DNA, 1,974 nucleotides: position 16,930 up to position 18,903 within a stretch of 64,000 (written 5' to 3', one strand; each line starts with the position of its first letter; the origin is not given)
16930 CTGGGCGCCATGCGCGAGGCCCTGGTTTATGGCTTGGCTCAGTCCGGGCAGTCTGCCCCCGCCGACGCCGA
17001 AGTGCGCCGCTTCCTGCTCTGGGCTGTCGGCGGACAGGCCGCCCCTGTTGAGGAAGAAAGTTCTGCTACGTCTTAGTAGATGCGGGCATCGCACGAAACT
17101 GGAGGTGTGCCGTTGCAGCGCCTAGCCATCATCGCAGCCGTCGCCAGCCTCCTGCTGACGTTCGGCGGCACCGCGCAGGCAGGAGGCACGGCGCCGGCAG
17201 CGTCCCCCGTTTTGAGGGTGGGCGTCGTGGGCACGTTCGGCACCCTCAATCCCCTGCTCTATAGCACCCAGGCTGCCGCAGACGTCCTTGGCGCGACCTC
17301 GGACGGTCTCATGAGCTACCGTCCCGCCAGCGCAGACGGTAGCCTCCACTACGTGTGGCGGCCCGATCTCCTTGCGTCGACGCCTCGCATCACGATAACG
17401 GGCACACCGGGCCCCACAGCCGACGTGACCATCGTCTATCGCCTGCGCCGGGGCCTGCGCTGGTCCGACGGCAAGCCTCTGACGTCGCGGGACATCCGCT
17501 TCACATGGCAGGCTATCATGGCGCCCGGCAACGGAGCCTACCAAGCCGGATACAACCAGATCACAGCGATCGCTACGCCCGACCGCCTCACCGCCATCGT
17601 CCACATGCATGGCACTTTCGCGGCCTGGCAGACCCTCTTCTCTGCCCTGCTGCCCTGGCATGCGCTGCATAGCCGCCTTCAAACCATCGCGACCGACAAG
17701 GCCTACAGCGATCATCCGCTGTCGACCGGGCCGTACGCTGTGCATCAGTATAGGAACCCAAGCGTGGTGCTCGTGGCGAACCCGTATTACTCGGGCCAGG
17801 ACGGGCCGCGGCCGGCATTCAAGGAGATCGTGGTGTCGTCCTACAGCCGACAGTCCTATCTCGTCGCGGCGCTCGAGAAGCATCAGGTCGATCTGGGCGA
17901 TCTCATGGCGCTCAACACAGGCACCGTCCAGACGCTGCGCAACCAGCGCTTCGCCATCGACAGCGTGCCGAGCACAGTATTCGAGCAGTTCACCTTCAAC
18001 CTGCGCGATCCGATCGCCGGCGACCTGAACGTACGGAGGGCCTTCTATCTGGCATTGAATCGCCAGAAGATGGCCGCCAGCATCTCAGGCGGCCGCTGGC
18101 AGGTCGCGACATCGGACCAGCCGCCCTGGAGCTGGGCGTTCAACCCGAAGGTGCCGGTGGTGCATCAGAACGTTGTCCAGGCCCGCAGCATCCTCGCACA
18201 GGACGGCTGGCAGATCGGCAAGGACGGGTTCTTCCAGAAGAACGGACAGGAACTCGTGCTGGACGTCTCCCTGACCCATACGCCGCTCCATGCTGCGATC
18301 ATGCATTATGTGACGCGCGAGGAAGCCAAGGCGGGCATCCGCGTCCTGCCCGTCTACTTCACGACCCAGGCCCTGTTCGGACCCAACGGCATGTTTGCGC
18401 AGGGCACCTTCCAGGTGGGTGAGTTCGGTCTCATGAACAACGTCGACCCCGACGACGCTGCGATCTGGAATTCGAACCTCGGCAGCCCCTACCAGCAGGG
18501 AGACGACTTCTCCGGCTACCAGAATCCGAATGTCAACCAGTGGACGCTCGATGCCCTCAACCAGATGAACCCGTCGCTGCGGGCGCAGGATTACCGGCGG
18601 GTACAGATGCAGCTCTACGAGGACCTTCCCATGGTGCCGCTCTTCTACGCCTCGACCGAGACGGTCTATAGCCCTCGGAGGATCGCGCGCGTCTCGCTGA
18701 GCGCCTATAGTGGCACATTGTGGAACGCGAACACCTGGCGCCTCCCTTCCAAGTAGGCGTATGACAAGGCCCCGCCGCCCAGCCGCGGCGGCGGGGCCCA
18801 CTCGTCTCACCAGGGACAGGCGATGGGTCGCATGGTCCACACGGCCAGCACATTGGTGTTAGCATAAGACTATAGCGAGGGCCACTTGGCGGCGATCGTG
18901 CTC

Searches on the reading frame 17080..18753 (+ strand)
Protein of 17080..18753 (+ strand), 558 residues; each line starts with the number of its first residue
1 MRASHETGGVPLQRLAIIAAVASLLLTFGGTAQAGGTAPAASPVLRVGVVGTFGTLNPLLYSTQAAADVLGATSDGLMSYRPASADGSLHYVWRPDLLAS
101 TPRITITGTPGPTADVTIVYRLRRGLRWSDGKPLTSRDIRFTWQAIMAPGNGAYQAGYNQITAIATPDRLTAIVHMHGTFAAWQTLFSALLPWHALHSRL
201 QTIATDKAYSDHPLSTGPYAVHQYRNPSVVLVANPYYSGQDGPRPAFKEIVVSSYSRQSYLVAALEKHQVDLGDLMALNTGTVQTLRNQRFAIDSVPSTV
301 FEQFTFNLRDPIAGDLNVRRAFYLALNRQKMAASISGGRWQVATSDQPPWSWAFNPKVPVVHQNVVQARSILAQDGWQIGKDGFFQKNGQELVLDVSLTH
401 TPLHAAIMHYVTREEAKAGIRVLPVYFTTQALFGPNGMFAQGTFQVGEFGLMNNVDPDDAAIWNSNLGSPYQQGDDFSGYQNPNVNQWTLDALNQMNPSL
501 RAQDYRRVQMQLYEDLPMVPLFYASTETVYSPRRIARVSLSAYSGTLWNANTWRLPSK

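Call 92: find_encoding_contigs(protein=window:17080-18753:+, flank=1000, max_places=4)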
Protein window:17080-18753:+ (558 aa): no gene with exactly this product is on record in the collection.

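Call 94: search_protein_families(library=ncbifam, proteins=[window:17080-18753:+], max_evalue=1e-10)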
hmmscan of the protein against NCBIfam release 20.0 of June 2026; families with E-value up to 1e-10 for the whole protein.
window:17080-18753:+ (558 aa): 6 families
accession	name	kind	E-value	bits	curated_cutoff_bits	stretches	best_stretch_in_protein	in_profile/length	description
TIGR02294.1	nickel_nikA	equivalog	5.7e-19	68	393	1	117-538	64-486/501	nickel ABC transporter substrate-binding protein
NF045468.1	Opp5A_nikA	equivalog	1.4e-18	66.7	600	1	118-420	73-361/488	nickel ABC transporter substrate-binding protein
NF045467.1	Opp4A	equivalog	1.3e-16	60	650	1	116-543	93-546/556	oligopeptide ABC transporter substrate-binding protein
TIGR04028.1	SBP_KPN_01854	hypoth_equivalog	1.2e-13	50.4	468.5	1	118-422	62-377/509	TIGR04028 family ABC transporter substrate-binding protein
NF007287.0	PRK09755.1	equivalog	1.9e-12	46.8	1098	0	118-164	93-139/535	ABC transporter substrate-binding protein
NF011689.0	PRK15109.1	equivalog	4.3e-11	42.2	560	0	199-526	198-512/547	ABC transporter substrate-binding protein SapA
